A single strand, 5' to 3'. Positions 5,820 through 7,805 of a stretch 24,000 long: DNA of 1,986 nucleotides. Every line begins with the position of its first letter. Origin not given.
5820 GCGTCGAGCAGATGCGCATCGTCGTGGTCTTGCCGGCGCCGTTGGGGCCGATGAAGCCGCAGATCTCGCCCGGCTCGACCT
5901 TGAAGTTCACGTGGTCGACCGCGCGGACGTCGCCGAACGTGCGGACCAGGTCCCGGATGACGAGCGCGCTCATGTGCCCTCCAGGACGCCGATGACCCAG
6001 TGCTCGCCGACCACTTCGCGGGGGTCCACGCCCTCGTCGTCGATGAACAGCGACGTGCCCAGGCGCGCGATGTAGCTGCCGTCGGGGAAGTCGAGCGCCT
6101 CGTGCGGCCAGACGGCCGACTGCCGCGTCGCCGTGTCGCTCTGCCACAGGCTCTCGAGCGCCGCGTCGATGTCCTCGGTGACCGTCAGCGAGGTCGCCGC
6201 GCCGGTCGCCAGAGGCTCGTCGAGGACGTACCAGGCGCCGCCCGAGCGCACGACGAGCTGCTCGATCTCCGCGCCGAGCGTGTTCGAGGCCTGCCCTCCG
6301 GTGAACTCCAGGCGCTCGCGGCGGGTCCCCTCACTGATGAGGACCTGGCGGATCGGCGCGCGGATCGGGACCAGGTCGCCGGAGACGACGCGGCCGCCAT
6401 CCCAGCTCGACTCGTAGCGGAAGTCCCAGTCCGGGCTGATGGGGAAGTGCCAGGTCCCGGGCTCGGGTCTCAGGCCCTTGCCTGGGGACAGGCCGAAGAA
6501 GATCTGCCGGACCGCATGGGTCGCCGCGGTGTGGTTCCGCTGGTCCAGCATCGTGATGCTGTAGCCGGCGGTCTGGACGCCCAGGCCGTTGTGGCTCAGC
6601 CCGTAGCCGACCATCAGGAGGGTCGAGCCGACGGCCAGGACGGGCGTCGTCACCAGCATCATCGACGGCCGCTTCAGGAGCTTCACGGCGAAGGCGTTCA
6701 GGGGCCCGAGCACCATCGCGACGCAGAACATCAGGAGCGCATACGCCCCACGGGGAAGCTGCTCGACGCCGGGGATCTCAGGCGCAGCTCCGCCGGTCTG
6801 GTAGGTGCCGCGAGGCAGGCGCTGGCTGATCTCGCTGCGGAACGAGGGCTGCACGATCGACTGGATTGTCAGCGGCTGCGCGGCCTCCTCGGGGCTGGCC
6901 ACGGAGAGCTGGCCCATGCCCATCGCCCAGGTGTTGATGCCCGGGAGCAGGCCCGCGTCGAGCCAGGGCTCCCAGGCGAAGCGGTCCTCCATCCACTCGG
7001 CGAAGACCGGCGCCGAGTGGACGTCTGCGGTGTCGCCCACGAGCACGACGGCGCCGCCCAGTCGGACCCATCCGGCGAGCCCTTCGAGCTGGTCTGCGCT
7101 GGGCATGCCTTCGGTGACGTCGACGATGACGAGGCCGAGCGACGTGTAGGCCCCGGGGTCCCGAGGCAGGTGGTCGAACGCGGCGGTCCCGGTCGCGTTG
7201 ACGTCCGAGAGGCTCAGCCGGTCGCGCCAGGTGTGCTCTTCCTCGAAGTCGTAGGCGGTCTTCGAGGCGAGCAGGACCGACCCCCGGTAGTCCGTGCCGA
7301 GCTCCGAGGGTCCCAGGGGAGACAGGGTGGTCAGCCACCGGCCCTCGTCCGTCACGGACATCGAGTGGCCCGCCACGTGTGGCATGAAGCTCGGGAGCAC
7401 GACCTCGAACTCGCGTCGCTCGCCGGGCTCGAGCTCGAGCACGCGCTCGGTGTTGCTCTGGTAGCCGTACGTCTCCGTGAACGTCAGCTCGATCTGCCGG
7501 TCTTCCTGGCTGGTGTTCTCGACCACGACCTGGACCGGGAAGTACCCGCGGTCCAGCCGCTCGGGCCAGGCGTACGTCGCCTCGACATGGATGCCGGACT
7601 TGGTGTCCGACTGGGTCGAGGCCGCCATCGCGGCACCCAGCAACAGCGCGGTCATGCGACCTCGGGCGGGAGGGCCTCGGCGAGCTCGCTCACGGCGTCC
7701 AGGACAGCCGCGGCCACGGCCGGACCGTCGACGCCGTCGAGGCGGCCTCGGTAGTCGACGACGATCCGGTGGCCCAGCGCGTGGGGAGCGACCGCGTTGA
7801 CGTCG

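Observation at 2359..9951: Seven-gene stop/start-overlapped cassette joining MoxR AAA+ and DUF58(vWA) to an ABC-2 exporter and three unassignable membrane proteins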

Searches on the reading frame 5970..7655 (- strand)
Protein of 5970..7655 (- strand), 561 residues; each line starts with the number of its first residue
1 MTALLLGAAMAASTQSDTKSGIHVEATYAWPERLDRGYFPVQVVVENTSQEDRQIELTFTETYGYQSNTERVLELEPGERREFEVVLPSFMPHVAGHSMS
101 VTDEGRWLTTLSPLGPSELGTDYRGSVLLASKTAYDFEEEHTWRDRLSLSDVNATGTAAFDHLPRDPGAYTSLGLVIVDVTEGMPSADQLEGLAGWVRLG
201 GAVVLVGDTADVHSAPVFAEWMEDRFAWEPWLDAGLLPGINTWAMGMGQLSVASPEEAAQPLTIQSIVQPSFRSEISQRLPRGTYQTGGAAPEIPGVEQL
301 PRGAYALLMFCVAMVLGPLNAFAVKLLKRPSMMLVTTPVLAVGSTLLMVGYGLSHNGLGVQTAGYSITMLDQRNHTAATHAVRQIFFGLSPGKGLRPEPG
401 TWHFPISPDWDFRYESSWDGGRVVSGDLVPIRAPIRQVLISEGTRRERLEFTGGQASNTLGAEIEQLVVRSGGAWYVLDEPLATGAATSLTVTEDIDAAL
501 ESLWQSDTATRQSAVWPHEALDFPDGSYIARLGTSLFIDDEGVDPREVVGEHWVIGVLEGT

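Call 4: search_protein_families(library=pfam, max_evalue=0.1, proteins=[window:5970-7655:-])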
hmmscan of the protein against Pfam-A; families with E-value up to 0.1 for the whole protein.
window:5970-7655:- (561 aa): 1 family
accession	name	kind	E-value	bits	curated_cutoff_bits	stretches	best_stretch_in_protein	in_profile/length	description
PF14258.12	DUF4350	-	0.014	16.1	30.4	1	158-210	28-75/181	Domain of unknown function (DUF4350)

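Call 5: search_protein_families(library=ncbifam, max_evalue=0.1, proteins=[window:5970-7655:-])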
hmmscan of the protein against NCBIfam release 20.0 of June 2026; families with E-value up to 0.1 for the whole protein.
window:5970-7655:- (561 aa): 0 families

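Call 9: find_homologous_proteins(query=window:5970-7655:-)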
Query window:5970-7655:- (561 aa): 16 proteins with E <= 0.001 among 8000 candidates.
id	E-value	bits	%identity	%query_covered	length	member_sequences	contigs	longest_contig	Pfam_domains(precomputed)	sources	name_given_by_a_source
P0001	0.0e+0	1270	100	100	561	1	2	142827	-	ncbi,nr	ncbi:MAG: hypothetical protein GY913_26515 [Proteobacteria bacterium]|nr:hypothetical protein [Pseud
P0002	9.5e-277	938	72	99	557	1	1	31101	-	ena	-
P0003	1.8e-201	689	55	98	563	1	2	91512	-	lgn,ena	-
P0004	4.9e-198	678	55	100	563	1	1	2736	-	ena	-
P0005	1.1e-195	670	55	99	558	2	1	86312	-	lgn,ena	-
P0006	2.3e-189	649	51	97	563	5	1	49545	-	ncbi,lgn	-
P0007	2.6e-164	566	47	98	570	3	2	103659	-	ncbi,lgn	-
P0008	3.7e-104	368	38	99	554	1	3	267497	-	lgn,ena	-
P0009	9.3e-104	366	38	98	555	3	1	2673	-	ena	-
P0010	1.7e-58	217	31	94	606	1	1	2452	-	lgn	-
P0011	3.2e-54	203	31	96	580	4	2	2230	-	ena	-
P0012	9.2e-39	152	29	80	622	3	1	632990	-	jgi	jgi:hypothetical protein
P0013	7.3e-11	60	24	64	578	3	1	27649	-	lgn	-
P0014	7.5e-11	60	28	41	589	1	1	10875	-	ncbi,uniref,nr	ncbi:hypothetical protein D7Y21_37185 [Corallococcus sp. AB045]|uniref:hypothetical protein n=1 Tax=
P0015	3.0e-6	45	24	60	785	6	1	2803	-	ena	-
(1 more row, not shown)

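Call 10: find_encoding_contigs(protein=P0008, flank=10000, max_places=2)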
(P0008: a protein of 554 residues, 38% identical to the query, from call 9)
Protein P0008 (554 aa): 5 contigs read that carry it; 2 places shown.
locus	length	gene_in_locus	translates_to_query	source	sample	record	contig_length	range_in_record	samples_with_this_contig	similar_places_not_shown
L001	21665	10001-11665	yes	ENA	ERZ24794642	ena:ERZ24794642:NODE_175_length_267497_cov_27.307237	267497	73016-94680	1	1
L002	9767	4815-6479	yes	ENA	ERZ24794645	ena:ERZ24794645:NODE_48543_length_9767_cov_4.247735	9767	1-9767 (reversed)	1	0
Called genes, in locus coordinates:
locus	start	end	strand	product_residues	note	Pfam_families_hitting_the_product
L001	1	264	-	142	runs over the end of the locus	PF14539:DUF4442 (weak), PF13622:4HBT_3, PF03061:4HBT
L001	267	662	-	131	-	PF00111:Fer2 (weak)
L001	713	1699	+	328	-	PF13620:CarboxypepD_reg (faint), PF08308:PEGA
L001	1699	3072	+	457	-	PF01565:FAD_binding_4, PF02913:FAD-oxidase_C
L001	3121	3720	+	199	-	PF04542:Sigma70_r2 (faint), PF08281:Sigma70_r4_2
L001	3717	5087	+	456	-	-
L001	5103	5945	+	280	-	PF01553:Acyltransferase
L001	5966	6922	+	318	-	-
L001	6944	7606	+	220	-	-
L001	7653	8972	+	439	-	-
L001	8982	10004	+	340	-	PF00004:AAA (faint), PF20030:bpMoxR, PF07726:AAA_3, PF07728:AAA_5, PF17863:AAA_lid_2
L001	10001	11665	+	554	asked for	-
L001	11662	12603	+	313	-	PF00005:ABC_tran, PF13304:AAA_21, PF13732:DrrA1-3_C (weak)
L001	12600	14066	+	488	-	-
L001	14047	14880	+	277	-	PF01882:DUF58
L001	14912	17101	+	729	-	-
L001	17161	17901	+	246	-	PF01471:PG_binding_1, PF02557:VanY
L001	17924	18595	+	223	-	PF00072:Response_reg, PF00486:Trans_reg_C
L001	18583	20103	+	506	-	PF00989:PAS (faint), PF13188:PAS_8 (weak), PF00512:HisKA, PF02518:HATPase_c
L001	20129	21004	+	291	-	PF12849:PBP_like_2, PF13531:SBP_bac_11 (faint), PF12727:PBP_like (weak)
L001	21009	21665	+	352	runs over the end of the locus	PF01895:PhoU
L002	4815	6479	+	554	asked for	-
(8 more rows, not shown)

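Call 11: find_encoding_contigs(protein=P0012, flank=10000, max_places=2)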
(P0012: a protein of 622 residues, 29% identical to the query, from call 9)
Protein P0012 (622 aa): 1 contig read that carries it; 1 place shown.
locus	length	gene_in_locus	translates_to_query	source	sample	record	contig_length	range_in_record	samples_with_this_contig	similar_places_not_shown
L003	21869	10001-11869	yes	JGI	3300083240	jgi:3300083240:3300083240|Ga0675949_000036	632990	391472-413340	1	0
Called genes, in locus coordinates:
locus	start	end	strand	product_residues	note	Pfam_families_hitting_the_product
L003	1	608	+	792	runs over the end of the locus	PF01074:Glyco_hydro_38N, PF17677:Glyco_hydro38C2 (weak)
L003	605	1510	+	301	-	PF00294:PfkB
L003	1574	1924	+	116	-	PF13428:TPR_14 (faint), PF13432:TPR_16 (faint), PF14559:TPR_19 (weak)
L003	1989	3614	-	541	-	-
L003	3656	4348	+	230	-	-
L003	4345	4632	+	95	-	-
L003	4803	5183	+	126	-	PF00072:Response_reg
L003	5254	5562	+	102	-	PF00166:Cpn10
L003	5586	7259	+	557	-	-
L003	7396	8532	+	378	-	-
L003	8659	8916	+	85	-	-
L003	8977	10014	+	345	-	PF20030:bpMoxR, PF07726:AAA_3, PF07728:AAA_5, PF17863:AAA_lid_2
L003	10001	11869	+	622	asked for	-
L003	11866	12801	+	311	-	PF00005:ABC_tran, PF13304:AAA_21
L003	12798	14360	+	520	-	-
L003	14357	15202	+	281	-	PF01882:DUF58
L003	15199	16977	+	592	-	PF07584:BatA (weak)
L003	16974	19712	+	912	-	PF13519:VWA_2, PF00092:VWA, PF13519:VWA_2, PF13768:VWA_3 (weak)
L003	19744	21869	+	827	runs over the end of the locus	PF00069:Pkinase, PF07714:PK_Tyr_Ser-Thr, PF03109:ABC1 (weak), PF13432:TPR_16 (faint), PF12895:ANAPC3 (faint), PF00515:TPR_1 (faint), PF14559:TPR_19 (weak), PF23914:TPR_CcmH_CycH (weak), +8 more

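Call 12: find_encoding_contigs(protein=P0007, flank=10000, max_places=2)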
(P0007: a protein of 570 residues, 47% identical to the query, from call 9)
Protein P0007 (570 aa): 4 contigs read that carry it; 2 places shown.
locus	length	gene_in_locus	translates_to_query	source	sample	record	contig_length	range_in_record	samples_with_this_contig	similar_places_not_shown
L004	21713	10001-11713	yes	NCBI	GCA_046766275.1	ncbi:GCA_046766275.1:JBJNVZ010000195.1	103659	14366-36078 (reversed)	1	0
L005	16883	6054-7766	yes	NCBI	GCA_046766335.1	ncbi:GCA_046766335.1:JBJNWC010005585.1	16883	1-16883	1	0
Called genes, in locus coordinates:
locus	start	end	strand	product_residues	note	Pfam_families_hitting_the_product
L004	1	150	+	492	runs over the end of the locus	PF02386:TrkH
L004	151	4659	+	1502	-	PF00999:Na_H_Exchanger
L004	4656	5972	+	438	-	PF00924:MS_channel_2nd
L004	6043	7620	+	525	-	-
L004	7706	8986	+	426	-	-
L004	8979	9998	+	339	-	PF20030:bpMoxR, PF00004:AAA (faint), PF07726:AAA_3, PF07728:AAA_5, PF17863:AAA_lid_2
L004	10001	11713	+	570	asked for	-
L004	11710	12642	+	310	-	PF00005:ABC_tran, PF13304:AAA_21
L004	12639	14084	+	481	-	-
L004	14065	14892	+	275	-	PF01882:DUF58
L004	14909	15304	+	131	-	-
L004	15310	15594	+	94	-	-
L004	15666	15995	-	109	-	-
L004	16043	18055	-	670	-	PF11617:Cu-binding_MopE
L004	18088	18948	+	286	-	PF00106:adh_short, PF08643:DUF1776 (faint), PF08659:KR, PF13561:adh_short_C2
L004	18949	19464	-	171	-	-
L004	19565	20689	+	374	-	PF01555:N6_N4_Mtase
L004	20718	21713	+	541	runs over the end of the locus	PF01268:FTHFS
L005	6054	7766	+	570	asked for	-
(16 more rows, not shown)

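Call 28: predict_structure(alignment_id=A1)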
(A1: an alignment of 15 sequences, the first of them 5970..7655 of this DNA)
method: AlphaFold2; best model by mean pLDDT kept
length: 561 residues; sequences in the alignment: 15
mean_pLDDT: 83.0   pTM: 0.83
mean pLDDT of the five models: 83.0, 81.7, 78.1, 77.0, 76.9
residues with pLDDT >= 90: 242; 70-90: 238; 50-70: 37; < 50: 44
segments of 3 or more residues with pLDDT < 50: 1-10, 230-238, 281-288, 510-521
pLDDT, mean of each block of 10 residues (from residue 1): 36 86 94 86 96 96 90 96 92 83 95 81 74 90 76 79 91 90 92 90 90 86 77 46 83 89 79 55 45 76 77 81 85 80 82 79 90 92 88 88 86 88 91 88 93 94 94 92 97 88 66 44 80 91 89 88 48
secondary structure, 60 per line:
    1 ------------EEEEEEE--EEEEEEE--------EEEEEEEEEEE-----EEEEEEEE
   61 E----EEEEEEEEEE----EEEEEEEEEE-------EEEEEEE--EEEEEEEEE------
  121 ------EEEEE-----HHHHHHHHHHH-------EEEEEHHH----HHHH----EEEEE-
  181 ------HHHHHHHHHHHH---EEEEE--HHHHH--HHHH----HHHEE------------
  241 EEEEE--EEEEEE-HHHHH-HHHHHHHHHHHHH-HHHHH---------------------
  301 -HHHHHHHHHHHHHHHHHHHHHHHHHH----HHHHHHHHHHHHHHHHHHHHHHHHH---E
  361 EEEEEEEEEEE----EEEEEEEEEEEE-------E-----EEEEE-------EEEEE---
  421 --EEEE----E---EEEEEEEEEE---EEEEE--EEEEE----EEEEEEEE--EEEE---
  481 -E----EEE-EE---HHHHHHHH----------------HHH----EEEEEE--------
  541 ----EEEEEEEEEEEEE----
elements in order: E13-19 E22-28 E37-47 E53-61 E66-75 E80-89 E97-103 E106-114 E127-131 H137-147 E155-159 H167-170 E175-179 H187-198 E202-206 H209-213 H216-219 E241-245 E248-253 H255-259 H261-273 H275-279 H302-327 H332-356 E360-371 E376-387 E401-405 E413-417 E423-426 E435-444 E448-452 E455-459 E464-471 E474-477 E487-489 H496-503 E527-532 E545-557

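Call 33: fold_search(model_id=the predicted structure, library=pdb)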
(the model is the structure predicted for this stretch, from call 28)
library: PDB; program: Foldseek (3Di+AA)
matches with E <= 10: 1444; with E <= 0.001: 43
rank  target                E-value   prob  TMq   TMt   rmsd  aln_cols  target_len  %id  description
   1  6d8g_B                2.1e-06  1.00  0.14  0.10  13.6       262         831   10  D341A D367A calcium binding mutant of Bacteroides uniformis beta-glucuronidase 2 (released 2018-10-17)
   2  6d8g_A                5.1e-06  1.00  0.15  0.11  13.4       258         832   10  D341A D367A calcium binding mutant of Bacteroides uniformis beta-glucuronidase 2 (released 2018-10-17)
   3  8dhe_C                3.0e-05  0.99  0.15  0.13  13.2       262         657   14  Tannerella forsythia beta-glucuronidase (mL1) (released 2023-05-17)
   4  5axg_A                3.0e-05  0.85  0.17  0.16  27.9       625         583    9  Crystal structure of thermophilic dextranase from Thermoanaerobacter pseudethanolicus (released 2015-11-11)
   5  5axh_A                3.8e-05  1.00  0.17  0.16  13.7       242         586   10  Crystal structure of thermophilic dextranase from Thermoanaerobacter pseudethanolicus, D312G mutant in complex with is (released 2015-11-11)
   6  6d50_A                5.8e-05  0.99  0.14  0.10  13.9       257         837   11  Bacteroides uniforms beta-glucuronidase 2 bound to D-glucaro-1,5-lactone (released 2018-10-17)
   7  5nzu_MODEL_1_D        7.0e-05  0.84  0.15  0.19  38.8       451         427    8  The structure of the COPI coat linkage II (released 2017-06-28)
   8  5axh_B                8.8e-05  0.99  0.17  0.16  13.9       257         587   10  Crystal structure of thermophilic dextranase from Thermoanaerobacter pseudethanolicus, D312G mutant in complex with is (released 2015-11-11)
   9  5axg_B                9.9e-05  0.99  0.16  0.16  14.1       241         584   10  Crystal structure of thermophilic dextranase from Thermoanaerobacter pseudethanolicus (released 2015-11-11)
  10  6byc                  1.1e-04  0.97  0.14  0.10  13.2       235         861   10  Crystal structure of the GH2 exo-beta-mannanase from Xanthomonas axonopodis pv. citri (released 2018-07-18)
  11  2vo5_A                1.8e-04  0.90  0.14  0.10  13.0       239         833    9  Structural and biochemical evidence for a boat-like transition state in beta-mannosidases (released 2008-04-01)
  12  7bdj_B                1.8e-04  0.87  0.14  0.05  20.9       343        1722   11  Human Brr2 Helicase Region in complex with C-tail deleted Jab1 and mant-ATPgammaS (released 2021-06-09)
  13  4cu6                  1.9e-04  0.91  0.13  0.10  16.1       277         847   12  Unravelling the multiple functions of the architecturally intricate Streptococcus pneumoniae beta-galactosidase, BgaA (released 2014-08-20)
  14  4o8q_B                2.0e-04  0.98  0.16  0.31  10.3       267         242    8  Crystal structure of bovine MHD domain of the COPI delta subunit at 2.15 A resolution (released 2015-01-07)
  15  4o8q_A                2.1e-04  0.98  0.18  0.32   8.8       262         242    8  Crystal structure of bovine MHD domain of the COPI delta subunit at 2.15 A resolution (released 2015-01-07)
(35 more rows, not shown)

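Call 44: search_protein_families(library=padloc, max_evalue=0.001, proteins=[window:5970-7655:-])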
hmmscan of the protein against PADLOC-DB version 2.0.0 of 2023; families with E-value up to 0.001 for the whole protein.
window:5970-7655:- (561 aa): 0 families

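Call 56: find_encoding_contigs(protein=P0014, flank=8000, max_places=1)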
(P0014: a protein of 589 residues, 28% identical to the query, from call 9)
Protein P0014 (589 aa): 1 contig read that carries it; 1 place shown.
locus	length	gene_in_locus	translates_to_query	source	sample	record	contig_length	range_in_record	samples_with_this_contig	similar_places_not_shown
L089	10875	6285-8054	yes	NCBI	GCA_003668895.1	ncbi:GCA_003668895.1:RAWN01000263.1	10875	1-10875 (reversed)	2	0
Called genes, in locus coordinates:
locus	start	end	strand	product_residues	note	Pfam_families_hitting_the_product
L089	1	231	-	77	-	?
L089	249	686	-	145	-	PF02472:ExbD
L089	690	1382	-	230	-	PF01618:MotA_ExbB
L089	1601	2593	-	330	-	PF00248:Aldo_ket_red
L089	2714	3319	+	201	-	-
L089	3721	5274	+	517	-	-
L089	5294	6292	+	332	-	PF20030:bpMoxR, PF00158:Sigma54_activat (faint), PF00004:AAA, PF07726:AAA_3, PF07728:AAA_5, PF17863:AAA_lid_2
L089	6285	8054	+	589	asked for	-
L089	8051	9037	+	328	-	PF00005:ABC_tran, PF13304:AAA_21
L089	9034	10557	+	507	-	-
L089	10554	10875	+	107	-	PF01882:DUF58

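Call 57: search_protein_representatives(alignment_id=A1)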
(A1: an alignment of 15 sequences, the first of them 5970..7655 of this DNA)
Query: 15 sequences, 576 profile positions. Proteins with E-value up to 0.001 (for the whole library): 10359; up to 1e-10: 5004; up to 1e-30: 2863. The best 150 are listed.
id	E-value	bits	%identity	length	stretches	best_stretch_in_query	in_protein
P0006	3.6e-231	785.3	-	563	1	7-573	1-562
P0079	1.5e-191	654.5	-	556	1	6-572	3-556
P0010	3.5e-187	640.1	-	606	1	3-575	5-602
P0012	6.5e-171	586.4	-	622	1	3-574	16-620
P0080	4.8e-158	543.9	-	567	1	6-571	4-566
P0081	2.4e-138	478.8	-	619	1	4-573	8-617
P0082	1.0e-137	476.8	-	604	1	7-572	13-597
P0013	5.9e-136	470.9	-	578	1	1-573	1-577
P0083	8.8e-135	467.1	-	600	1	6-574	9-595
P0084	1.4e-133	463.1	-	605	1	6-572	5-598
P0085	1.6e-133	462.9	-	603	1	7-572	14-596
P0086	1.9e-133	462.7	-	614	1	8-574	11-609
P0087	2.5e-133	462.2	-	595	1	5-574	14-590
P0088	4.8e-133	461.3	-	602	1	7-574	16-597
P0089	5.6e-133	461.1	-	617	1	8-572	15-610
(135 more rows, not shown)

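Call 60: search_protein_families(library=pfam, alignment_id=A3, max_evalue=0.01)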
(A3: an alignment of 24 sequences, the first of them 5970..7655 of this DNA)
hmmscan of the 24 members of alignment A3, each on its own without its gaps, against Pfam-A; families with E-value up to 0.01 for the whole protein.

A. member 1, window:5970-7655:- (561 aa): 0 families

B. families by the number of members that match (of 24 scanned): 1 family
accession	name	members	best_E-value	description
PF14258.12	DUF4350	1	0.0078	Domain of unknown function (DUF4350)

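Call 61: search_solved_structures(query=A3, max_evalue=1)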
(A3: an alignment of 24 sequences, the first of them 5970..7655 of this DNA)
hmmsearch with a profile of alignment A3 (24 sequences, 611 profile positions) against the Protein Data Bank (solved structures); distinct sequences matched with E-value up to 1: 8.
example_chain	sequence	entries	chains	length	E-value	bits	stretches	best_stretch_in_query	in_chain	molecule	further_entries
4e5v_A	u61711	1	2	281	0.024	16.5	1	192-249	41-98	Putative thua-like protein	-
8bl6_A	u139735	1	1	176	0.028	16.3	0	54-103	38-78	dIG14-scdim-EF62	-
8bl3_A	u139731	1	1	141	0.037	15.9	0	54-101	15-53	scIg12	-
3sql_A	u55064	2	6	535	0.1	14.4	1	226-266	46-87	Glycosyl hydrolase family 3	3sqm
8huy_A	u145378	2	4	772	0.86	11.4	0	183-245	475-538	Chains: A,B | N-acetyl-(R)-beta-phenylalanine acylase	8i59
8i5a_A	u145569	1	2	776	0.87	11.3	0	183-245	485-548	N-acetyl-(R)-beta-phenylalanine acylase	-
6v01_C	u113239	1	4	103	0.93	11.2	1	303-359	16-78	Potassium voltage-gated channel subfamily E member 3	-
2ndj_A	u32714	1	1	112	0.93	11.2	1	300-359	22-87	Potassium voltage-gated channel subfamily E member 3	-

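Call 62: find_homologous_proteins(query=P0014)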
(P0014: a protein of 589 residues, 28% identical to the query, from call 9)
Query P0014 (589 aa): 190 proteins with E <= 0.001 among 8000 candidates; the best 120 are listed.
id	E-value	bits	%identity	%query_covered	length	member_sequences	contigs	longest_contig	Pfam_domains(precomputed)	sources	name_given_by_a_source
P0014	0.0e+0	1317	100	100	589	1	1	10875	-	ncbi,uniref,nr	ncbi:hypothetical protein D7Y21_37185 [Corallococcus sp. AB045]|uniref:hypothetical protein n=1 Tax=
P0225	0.0e+0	1296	98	100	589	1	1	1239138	-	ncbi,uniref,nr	ncbi:hypothetical protein D7X30_02870 [Corallococcus sp. AB011P]|uniref:hypothetical protein n=1 Tax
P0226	0.0e+0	1183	90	100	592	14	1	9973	-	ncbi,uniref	ncbi:hypothetical protein [Corallococcus exiguus]|uniref:hypothetical protein n=1 Tax=Corallococcus 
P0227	0.0e+0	1167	89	100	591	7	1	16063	-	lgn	-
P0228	0.0e+0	1152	89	98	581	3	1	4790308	-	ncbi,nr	ncbi:hypothetical protein JYJ95_00795 [Corallococcus exiguus]|nr:hypothetical protein [Corallococcus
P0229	0.0e+0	1148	88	100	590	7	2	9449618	-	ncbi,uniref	ncbi:hypothetical protein NR800_23145 [Corallococcus interemptor]|uniref:hypothetical protein n=1 Ta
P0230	0.0e+0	1143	88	100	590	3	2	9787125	-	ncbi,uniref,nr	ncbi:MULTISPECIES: hypothetical protein [unclassified Corallococcus]|uniref:hypothetical protein n=1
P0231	0.0e+0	1107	85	100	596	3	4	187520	-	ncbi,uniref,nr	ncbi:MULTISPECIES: hypothetical protein [Corallococcus]|uniref:hypothetical protein n=1 Tax=Coralloc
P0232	0.0e+0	1080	83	97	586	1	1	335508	-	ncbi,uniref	ncbi:hypothetical protein [Corallococcus sp. RDP092CA]|uniref:hypothetical protein n=1 Tax=Coralloco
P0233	0.0e+0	1080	83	97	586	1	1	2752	-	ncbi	-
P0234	0.0e+0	1078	83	97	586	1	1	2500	-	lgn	-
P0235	0.0e+0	1075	82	100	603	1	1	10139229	-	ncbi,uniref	ncbi:hypothetical protein [Corallococcus exercitus]|uniref:hypothetical protein n=1 Tax=Corallococcu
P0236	0.0e+0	1064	81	100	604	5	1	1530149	-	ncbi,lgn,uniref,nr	ncbi:hypothetical protein KH5H1_24330 [Corallococcus caeni]|uniref:hypothetical protein n=1 Tax=Cora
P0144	0.0e+0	1049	81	100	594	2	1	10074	-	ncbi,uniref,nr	ncbi:hypothetical protein [Corallococcus carmarthensis]|uniref:Uncharacterized protein n=1 Tax=Coral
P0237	0.0e+0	1046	81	100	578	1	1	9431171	-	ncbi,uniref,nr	ncbi:hypothetical protein [Corallococcus sp. EGB]|uniref:hypothetical protein n=1 Tax=Corallococcus 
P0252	1.9e-239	814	64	100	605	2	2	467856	-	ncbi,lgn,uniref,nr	ncbi:hypothetical protein G4177_21115 [Corallococcus sp. ZKHCc1 1396]|uniref:DUF4350 domain-containi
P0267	1.7e-151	524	50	93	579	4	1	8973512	-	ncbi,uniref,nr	ncbi:hypothetical protein [Corallococcus macrosporus]|uniref:DUF4350 domain-containing protein n=1 T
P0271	1.2e-148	514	49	95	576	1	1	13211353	-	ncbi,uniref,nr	ncbi:hypothetical protein JY651_48920 [Pyxidicoccus parkwayensis]|uniref:Uncharacterized protein n=1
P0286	5.7e-143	496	48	96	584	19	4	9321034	-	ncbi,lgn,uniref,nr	ncbi:hypothetical protein [Myxococcus xanthus]|uniref:hypothetical protein n=1 Tax=Myxococcus xanthu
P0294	9.9e-140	485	49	91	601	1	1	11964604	-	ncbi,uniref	ncbi:hypothetical protein NR798_41145 [Archangium gephyra]|uniref:hypothetical protein n=1 Tax=Archa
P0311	1.6e-137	478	46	94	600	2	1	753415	-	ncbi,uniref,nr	ncbi:hypothetical protein [Hyalangium versicolor]|uniref:hypothetical protein n=1 Tax=Hyalangium ver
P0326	4.5e-135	470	48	91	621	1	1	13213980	-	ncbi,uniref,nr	ncbi:hypothetical protein JRI60_07220 [Archangium violaceum]|uniref:hypothetical protein n=1 Tax=Arc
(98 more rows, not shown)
